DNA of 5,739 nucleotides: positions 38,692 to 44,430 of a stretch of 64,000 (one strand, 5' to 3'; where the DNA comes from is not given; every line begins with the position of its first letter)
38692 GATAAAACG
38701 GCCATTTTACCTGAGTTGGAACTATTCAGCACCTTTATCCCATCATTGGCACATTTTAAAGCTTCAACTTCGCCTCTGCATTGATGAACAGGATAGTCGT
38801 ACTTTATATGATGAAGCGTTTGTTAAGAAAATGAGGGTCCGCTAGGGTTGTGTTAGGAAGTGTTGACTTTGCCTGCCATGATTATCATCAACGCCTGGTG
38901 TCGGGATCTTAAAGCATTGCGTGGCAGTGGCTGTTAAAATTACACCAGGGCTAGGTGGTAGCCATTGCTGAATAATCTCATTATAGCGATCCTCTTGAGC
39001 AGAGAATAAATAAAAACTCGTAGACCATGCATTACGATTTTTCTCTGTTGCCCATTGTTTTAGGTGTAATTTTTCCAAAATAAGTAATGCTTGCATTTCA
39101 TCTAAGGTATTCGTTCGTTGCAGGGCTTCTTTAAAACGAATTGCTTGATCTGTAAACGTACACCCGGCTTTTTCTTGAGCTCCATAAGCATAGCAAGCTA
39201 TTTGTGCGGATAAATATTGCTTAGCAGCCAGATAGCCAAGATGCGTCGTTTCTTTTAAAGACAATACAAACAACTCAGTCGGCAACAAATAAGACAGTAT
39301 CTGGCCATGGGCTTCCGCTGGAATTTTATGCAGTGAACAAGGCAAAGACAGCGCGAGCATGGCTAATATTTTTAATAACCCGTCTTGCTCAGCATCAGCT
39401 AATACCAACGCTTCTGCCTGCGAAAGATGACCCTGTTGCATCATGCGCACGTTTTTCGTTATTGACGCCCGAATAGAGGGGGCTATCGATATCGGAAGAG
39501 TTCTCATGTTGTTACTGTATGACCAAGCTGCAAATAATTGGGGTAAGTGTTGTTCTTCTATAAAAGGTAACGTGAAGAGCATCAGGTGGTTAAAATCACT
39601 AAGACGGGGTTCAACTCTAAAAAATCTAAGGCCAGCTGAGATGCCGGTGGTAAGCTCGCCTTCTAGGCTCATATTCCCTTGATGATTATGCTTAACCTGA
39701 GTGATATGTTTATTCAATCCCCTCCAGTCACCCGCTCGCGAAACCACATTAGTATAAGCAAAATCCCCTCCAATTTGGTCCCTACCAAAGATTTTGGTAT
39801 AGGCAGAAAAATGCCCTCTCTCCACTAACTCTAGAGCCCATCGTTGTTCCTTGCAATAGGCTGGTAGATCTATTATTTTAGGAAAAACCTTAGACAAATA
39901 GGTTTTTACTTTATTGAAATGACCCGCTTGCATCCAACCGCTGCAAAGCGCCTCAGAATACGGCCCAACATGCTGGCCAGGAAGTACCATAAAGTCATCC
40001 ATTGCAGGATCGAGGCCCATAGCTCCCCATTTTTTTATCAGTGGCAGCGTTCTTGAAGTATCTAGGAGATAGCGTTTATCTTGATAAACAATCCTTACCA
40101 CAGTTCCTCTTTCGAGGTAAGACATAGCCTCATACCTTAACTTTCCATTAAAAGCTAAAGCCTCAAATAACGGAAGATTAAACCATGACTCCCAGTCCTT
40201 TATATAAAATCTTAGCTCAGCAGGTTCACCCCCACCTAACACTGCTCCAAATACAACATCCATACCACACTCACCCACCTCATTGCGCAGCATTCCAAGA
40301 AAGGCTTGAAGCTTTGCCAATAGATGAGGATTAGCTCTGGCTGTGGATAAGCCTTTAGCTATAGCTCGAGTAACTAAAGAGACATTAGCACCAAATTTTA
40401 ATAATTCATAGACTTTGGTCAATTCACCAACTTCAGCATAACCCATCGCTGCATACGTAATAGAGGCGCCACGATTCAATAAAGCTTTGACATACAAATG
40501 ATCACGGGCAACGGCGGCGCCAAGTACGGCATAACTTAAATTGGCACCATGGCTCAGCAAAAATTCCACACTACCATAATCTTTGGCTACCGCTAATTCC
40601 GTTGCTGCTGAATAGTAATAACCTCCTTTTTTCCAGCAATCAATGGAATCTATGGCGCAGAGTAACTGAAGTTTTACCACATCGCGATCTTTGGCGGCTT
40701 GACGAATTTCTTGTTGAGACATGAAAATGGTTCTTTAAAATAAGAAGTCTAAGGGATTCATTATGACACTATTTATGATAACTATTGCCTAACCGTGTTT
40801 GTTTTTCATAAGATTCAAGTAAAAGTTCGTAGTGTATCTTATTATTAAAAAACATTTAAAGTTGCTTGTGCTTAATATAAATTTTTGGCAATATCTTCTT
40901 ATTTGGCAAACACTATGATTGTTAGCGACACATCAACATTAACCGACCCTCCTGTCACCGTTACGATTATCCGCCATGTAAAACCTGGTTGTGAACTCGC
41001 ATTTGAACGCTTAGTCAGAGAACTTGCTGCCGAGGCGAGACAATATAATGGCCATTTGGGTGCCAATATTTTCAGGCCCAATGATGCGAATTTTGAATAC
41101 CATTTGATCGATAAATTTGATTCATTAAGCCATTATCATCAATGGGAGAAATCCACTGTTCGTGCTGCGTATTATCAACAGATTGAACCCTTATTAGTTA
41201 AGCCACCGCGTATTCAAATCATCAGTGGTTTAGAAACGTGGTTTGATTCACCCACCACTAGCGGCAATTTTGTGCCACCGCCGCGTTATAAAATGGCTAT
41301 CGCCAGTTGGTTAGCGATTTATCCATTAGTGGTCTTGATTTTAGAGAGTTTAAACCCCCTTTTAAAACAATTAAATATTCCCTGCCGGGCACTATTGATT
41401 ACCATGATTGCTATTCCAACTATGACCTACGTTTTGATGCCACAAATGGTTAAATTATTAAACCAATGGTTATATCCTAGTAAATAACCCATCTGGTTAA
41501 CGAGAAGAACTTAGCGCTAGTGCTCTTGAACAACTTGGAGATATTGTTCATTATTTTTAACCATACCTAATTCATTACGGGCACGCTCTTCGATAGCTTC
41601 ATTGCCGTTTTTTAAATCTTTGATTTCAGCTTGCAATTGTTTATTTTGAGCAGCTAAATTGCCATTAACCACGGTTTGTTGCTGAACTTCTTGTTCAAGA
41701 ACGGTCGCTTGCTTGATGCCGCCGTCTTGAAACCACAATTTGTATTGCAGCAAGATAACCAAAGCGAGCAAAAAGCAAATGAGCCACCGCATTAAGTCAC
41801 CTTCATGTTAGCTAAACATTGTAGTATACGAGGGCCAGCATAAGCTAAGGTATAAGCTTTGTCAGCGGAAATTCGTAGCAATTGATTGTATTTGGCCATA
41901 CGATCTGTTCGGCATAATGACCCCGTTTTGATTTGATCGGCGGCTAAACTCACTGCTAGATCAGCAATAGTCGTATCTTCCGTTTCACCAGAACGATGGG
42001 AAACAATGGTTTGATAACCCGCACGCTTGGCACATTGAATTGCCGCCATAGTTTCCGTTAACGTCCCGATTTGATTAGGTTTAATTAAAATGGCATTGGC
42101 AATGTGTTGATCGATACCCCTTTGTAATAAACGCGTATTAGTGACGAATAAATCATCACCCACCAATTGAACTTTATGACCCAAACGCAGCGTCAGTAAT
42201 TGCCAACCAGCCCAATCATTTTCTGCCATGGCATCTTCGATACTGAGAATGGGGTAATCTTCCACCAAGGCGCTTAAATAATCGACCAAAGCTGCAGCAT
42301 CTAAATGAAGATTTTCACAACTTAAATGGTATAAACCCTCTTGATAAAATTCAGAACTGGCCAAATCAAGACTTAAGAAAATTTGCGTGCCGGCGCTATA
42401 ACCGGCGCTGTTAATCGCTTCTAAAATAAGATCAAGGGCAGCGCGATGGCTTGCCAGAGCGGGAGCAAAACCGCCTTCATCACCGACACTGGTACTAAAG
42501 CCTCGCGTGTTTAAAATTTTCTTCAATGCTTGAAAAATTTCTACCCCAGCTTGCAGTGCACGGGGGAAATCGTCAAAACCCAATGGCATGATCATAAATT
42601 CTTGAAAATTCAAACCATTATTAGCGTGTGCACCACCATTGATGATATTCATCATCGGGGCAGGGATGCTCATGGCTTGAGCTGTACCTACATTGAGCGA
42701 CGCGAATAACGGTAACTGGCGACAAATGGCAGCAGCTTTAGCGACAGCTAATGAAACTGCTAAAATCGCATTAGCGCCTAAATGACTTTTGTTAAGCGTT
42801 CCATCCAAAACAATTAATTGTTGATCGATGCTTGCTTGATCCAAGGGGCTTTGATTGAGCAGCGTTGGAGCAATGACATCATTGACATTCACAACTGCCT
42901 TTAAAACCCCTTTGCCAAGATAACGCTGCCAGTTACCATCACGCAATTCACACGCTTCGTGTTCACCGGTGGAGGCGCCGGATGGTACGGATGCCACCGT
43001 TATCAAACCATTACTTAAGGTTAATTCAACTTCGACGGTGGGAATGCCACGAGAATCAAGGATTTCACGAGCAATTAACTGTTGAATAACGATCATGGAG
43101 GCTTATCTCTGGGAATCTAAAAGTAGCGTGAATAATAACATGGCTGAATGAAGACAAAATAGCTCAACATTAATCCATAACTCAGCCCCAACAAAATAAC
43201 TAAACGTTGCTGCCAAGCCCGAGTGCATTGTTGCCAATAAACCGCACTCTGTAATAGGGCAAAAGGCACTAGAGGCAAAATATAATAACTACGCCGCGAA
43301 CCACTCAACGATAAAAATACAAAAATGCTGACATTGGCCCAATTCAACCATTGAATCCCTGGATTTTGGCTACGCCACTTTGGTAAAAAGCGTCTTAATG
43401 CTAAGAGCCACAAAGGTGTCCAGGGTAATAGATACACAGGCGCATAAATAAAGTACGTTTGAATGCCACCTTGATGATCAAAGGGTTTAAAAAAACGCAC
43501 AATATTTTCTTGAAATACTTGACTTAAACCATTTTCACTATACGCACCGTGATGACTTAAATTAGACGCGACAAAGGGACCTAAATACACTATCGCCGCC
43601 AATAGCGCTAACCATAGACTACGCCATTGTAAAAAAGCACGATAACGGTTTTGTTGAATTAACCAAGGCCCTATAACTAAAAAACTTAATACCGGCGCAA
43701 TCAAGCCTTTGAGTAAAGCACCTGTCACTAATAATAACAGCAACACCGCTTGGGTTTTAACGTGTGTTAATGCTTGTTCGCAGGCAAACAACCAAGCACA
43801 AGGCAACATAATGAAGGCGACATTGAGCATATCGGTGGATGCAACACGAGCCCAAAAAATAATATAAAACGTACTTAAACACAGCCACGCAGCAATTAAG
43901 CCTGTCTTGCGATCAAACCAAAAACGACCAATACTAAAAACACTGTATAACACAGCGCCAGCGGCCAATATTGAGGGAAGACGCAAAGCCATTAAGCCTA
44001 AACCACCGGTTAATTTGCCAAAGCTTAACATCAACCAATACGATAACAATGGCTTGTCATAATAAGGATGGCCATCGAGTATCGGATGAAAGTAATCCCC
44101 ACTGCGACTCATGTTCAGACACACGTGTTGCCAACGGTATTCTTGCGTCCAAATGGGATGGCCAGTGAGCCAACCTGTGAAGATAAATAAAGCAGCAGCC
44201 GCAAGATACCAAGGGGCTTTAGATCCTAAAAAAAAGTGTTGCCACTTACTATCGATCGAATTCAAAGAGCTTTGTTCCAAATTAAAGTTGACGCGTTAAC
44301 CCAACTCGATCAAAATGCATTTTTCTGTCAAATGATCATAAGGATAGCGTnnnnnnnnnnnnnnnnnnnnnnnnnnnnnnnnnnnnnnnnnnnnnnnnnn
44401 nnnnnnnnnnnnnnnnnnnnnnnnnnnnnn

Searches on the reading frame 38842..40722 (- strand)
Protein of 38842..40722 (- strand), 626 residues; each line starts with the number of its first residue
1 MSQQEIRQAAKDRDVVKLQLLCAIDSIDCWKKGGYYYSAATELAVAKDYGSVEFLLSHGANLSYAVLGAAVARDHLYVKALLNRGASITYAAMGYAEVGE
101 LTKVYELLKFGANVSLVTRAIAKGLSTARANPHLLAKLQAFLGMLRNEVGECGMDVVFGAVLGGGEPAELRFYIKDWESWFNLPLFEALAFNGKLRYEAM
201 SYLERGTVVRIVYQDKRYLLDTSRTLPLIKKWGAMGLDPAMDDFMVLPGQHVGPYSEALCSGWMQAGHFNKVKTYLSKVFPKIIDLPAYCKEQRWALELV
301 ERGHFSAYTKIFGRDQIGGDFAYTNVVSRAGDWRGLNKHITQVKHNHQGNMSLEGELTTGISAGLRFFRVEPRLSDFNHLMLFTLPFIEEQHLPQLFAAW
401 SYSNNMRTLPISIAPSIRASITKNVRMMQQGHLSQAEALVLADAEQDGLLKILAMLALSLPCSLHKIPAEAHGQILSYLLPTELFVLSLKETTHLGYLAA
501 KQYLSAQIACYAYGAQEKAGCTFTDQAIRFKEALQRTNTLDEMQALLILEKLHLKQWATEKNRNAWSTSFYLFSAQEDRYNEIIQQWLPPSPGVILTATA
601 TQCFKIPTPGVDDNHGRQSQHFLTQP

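Call 70: search_protein_families(library=pfam, proteins=[window:38842-40722:-], max_evalue=0.0001)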
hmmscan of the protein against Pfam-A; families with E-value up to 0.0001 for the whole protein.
window:38842-40722:- (626 aa): 0 families

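Call 72: search_protein_families(library=ncbifam, proteins=[window:38842-40722:-], max_evalue=0.01)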
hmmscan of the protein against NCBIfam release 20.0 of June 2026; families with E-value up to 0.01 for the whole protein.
window:38842-40722:- (626 aa): 0 families

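Call 73: search_protein_families(library=pfam, proteins=[window:38842-40722:-], max_evalue=1)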
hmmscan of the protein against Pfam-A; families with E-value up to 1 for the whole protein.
window:38842-40722:- (626 aa): 1 family
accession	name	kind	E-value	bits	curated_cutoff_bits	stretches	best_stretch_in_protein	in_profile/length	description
PF00023.36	Ank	-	0.025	15.3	21.1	0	44-63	9-29/33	Ankyrin repeat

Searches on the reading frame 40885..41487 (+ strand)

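Call 70: search_protein_families(library=pfam, proteins=[window:40885-41487:+], max_evalue=0.0001)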
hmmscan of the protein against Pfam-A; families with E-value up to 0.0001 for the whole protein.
window:40885-41487:+ (200 aa): 1 family
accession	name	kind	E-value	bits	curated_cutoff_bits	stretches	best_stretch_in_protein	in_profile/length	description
PF03992.22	ABM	-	3.2e-09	37.3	23.1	1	24-95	2-74/78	Antibiotic biosynthesis monooxygenase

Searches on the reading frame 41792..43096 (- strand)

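Call 70: search_protein_families(library=pfam, proteins=[window:41792-43096:-], max_evalue=0.0001)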
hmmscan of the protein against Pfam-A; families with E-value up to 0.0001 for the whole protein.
window:41792-43096:- (434 aa): 2 families
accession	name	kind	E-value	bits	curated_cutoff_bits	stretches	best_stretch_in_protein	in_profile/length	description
PF00113.28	Enolase_C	-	6.4e-114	380.7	21.5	1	142-423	2-291/296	Enolase, C-terminal TIM barrel domain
PF03952.21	Enolase_N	-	1.2e-52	178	35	1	4-132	1-129/131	Enolase, N-terminal domain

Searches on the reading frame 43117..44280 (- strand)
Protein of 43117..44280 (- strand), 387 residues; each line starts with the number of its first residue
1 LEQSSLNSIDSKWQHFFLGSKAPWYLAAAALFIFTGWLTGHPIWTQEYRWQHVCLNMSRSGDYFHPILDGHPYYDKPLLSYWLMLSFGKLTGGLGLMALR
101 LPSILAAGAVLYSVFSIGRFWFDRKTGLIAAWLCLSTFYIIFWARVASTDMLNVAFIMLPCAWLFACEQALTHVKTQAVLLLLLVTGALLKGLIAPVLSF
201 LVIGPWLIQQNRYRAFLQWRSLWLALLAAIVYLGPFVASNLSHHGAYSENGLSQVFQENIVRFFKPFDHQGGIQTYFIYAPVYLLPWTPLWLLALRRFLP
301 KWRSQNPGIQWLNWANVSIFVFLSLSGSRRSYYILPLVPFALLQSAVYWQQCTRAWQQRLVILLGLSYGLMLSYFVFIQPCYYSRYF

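Call 70: search_protein_families(library=pfam, proteins=[window:43117-44280:-], max_evalue=0.0001)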
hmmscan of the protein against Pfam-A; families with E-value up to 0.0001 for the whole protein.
window:43117-44280:- (387 aa): 1 family
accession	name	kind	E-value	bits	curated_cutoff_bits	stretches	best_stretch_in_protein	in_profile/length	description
PF13231.12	PMT_2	-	1.3e-09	38.9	26.1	1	75-237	1-158/160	Dolichyl-phosphate-mannose-protein mannosyltransferase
